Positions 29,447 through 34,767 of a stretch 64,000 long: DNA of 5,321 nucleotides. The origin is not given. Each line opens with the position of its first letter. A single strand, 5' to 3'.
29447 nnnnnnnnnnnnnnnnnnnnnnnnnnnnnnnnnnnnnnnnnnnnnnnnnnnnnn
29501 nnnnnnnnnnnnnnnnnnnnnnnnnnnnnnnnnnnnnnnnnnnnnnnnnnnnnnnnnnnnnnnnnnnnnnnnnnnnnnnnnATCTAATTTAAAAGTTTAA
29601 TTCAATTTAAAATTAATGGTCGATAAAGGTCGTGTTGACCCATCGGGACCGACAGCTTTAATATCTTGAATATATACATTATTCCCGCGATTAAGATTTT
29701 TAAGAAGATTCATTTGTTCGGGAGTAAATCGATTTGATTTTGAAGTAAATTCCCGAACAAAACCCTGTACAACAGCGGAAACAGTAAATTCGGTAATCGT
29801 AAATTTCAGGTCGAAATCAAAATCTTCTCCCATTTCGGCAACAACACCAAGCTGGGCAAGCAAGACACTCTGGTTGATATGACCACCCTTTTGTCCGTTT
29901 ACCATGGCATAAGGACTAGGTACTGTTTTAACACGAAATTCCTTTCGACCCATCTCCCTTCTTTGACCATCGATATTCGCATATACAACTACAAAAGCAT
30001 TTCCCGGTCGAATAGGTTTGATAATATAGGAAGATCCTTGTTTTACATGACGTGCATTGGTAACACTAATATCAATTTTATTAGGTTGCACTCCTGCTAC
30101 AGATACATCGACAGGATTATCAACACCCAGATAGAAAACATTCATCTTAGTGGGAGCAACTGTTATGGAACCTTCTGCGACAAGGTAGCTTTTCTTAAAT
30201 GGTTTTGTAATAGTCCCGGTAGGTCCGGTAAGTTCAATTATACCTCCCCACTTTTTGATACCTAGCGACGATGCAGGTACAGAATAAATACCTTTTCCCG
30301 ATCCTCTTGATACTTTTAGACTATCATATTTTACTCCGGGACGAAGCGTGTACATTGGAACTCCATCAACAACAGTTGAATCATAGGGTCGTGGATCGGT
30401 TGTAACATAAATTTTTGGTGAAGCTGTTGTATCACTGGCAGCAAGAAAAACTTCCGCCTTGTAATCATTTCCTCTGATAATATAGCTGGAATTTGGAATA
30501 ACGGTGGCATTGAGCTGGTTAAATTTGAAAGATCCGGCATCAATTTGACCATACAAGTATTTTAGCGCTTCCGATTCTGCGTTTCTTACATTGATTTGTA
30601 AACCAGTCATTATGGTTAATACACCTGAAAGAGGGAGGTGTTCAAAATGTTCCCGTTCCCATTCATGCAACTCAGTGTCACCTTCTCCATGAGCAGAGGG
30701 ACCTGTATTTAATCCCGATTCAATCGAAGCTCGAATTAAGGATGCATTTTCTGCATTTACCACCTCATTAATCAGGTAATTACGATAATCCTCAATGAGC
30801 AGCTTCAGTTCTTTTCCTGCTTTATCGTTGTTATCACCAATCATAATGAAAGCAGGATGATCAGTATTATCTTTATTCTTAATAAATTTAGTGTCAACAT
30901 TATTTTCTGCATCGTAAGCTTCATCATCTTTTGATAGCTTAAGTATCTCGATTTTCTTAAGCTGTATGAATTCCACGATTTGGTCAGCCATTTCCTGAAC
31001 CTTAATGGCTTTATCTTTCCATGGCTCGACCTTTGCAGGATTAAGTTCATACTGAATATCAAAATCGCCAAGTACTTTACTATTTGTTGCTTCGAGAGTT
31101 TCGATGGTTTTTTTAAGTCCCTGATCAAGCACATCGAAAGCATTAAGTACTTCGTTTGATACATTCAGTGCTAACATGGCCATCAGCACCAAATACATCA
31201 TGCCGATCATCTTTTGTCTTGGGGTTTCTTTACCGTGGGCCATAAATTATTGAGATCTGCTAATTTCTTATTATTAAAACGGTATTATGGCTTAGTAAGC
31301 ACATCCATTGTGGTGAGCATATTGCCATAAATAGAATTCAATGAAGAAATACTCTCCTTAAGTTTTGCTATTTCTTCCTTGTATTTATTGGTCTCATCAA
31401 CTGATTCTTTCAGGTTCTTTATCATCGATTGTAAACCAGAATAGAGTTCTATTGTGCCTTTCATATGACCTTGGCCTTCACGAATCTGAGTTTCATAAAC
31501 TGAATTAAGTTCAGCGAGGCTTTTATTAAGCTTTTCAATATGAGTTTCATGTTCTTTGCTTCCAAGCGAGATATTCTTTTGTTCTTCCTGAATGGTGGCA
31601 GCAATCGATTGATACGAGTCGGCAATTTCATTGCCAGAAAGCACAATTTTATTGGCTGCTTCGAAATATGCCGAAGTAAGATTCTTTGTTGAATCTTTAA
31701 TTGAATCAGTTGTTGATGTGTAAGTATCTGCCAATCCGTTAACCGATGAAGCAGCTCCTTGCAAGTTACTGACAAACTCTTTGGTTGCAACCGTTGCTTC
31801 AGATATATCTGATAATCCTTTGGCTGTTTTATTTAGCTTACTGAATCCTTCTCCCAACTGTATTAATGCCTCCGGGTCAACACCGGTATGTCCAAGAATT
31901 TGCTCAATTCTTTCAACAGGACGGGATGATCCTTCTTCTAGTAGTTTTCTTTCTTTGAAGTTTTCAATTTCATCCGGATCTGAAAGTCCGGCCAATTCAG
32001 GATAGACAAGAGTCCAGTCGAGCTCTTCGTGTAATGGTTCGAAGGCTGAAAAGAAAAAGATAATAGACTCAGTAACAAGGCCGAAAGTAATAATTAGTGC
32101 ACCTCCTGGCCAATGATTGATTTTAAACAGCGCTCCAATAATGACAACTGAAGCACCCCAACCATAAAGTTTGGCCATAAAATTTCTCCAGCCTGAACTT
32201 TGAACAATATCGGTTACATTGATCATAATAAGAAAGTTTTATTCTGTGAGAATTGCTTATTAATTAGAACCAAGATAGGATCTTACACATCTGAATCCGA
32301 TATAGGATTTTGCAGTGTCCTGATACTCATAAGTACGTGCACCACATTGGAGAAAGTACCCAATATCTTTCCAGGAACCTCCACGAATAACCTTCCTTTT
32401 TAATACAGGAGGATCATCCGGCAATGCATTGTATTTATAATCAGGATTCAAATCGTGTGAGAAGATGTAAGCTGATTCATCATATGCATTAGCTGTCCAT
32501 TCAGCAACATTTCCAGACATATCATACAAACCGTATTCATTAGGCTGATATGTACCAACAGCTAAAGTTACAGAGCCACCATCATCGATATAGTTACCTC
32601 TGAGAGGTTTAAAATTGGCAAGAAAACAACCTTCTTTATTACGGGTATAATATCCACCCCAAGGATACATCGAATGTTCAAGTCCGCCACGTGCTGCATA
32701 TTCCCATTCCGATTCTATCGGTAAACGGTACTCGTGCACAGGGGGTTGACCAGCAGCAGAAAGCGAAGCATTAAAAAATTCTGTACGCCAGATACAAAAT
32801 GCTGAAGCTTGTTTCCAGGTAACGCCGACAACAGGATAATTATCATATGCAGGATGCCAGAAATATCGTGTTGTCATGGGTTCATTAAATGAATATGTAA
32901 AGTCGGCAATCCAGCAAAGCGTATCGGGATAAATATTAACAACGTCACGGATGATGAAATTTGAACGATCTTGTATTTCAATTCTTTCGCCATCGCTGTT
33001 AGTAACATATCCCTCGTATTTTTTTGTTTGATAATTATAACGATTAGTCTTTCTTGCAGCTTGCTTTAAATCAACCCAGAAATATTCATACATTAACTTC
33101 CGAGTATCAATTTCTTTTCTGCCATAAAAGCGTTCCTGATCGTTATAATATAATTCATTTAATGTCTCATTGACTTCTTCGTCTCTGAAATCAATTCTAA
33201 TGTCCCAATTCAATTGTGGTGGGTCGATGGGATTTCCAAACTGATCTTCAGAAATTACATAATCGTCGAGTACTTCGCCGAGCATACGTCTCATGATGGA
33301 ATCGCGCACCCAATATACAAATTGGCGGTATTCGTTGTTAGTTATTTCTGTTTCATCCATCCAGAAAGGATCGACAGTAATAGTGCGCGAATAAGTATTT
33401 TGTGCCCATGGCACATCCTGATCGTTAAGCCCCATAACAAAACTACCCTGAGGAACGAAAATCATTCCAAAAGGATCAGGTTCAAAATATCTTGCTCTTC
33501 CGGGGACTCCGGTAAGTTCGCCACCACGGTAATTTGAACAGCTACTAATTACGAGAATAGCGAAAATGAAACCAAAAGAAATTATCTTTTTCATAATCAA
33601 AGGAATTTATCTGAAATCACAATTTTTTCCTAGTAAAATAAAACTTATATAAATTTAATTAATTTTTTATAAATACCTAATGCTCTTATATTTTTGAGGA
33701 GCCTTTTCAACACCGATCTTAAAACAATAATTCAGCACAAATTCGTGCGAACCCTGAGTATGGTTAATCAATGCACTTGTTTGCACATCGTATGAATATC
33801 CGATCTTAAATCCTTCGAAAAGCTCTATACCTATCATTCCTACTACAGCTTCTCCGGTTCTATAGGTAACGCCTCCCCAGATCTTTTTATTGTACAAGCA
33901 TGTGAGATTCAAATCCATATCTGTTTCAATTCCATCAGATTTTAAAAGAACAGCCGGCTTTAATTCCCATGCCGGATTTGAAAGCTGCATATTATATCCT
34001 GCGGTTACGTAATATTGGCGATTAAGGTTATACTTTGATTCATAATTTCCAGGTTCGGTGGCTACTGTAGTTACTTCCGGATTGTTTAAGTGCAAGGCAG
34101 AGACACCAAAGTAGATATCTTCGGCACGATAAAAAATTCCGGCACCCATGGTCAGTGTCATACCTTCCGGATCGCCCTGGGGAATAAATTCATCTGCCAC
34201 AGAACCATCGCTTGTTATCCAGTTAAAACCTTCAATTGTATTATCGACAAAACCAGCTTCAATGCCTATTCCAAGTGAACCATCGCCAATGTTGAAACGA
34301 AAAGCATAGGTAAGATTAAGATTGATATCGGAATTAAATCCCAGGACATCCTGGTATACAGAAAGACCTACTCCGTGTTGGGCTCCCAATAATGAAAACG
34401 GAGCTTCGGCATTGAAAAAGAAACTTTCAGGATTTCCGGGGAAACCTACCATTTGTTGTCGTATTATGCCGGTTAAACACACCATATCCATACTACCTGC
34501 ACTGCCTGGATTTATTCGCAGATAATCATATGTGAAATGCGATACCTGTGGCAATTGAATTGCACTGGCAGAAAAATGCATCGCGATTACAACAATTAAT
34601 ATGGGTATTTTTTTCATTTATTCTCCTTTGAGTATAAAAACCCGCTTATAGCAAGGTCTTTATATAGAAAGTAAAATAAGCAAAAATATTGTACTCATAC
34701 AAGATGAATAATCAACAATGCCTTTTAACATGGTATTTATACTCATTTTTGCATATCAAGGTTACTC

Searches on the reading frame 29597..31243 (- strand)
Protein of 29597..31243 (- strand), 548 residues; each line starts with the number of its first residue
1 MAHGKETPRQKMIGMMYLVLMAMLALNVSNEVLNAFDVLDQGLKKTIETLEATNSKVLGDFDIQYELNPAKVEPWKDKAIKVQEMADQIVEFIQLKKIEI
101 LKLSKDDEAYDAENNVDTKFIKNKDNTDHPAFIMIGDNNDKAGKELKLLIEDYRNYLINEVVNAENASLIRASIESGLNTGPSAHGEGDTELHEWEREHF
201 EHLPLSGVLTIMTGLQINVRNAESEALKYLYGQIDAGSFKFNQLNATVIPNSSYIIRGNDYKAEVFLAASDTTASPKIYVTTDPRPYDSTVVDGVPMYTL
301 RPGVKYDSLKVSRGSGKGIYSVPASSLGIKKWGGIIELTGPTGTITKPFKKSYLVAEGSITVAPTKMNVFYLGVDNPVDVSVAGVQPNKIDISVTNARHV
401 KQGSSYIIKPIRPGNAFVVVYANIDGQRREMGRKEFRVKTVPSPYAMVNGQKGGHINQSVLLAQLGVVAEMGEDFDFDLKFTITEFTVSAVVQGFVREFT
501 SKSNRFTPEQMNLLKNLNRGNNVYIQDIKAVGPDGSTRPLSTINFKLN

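Call 8: search_protein_families(library=pfam, proteins=[window:29597-31243:-], max_evalue=0.001)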
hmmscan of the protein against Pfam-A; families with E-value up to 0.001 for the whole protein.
window:29597-31243:- (548 aa): 4 families
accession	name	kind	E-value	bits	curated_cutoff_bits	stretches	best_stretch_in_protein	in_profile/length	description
PF12081.13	GldM_1st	-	5.4e-39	134.6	25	1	31-232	1-193/194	GldM N-terminal domain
PF12080.14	GldM_4th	-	2.9e-20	73.4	24.6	1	442-548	1-114/114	GldM C-terminal domain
PF21601.3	GldM_2nd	-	9.8e-20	71.3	24.4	1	235-356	1-97/98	GldM second domain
PF21602.3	GldM_3rd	-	1e-19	71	25.2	1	359-439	1-82/82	GldM third domain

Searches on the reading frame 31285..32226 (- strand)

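Call 8: search_protein_families(library=pfam, proteins=[window:31285-32226:-], max_evalue=0.001)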
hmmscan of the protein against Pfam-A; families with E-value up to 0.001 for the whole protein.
window:31285-32226:- (313 aa): 5 families
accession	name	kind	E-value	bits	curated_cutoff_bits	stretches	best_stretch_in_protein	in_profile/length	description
PF22827.1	GldL_N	-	2.7e-29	101.6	24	1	20-80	1-61/62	GldL N-terminal domain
PF04108.17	ATG17_like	-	8.1e-05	22.7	43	1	140-310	113-255/355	Autophagy protein ATG17-like domain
PF25034.1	Spectrin_SYNE1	-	0.00021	21.4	35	0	188-299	39-149/188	Nesprin-1, spectrin repeats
PF06009.19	Laminin_II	-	0.00033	21.1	33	0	130-185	11-66/138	Laminin Domain II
PF06428.16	Sec2p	-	0.00078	19.8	28.5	1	173-247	16-83/92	GDP/GTP exchange factor Sec2p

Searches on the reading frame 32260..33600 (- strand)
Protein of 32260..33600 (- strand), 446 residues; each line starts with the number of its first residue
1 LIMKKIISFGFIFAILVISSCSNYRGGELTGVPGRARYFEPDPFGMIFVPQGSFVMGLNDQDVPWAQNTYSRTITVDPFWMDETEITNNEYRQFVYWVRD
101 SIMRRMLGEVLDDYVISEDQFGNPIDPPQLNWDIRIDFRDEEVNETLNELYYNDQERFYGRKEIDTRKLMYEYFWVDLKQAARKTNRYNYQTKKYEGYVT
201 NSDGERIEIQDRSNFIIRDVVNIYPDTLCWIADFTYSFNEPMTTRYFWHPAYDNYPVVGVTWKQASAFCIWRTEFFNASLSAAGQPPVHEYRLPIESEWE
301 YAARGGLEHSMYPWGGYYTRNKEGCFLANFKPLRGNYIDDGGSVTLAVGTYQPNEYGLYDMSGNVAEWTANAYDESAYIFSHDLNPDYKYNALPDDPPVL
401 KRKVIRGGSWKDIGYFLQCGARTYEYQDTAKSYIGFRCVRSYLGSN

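Call 8: search_protein_families(library=pfam, proteins=[window:32260-33600:-], max_evalue=0.001)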
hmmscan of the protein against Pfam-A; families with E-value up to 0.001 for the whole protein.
window:32260-33600:- (446 aa): 1 family
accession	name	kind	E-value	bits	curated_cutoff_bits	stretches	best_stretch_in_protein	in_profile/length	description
PF03781.23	FGE-sulfatase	-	1.5e-52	179.2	23.3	1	45-440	4-255/255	Sulfatase-modifying factor enzyme 1-like domain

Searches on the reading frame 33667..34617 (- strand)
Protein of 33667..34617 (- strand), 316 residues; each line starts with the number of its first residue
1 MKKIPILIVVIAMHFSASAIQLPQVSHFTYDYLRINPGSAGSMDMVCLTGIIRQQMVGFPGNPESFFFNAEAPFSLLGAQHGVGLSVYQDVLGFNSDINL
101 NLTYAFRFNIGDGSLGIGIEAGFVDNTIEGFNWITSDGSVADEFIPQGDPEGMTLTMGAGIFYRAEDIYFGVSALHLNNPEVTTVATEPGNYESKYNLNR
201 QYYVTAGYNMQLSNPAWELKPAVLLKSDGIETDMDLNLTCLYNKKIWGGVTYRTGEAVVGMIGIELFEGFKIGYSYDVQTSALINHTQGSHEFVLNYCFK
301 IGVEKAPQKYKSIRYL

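Call 8: search_protein_families(library=pfam, proteins=[window:33667-34617:-], max_evalue=0.001)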
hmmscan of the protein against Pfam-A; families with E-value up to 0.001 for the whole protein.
window:33667-34617:- (316 aa): 1 family
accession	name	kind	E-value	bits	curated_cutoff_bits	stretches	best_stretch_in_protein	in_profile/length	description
PF11751.14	PorP_SprF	-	4.5e-64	217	22.3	1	18-297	2-273/273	Type IX secretion system membrane protein PorP/SprF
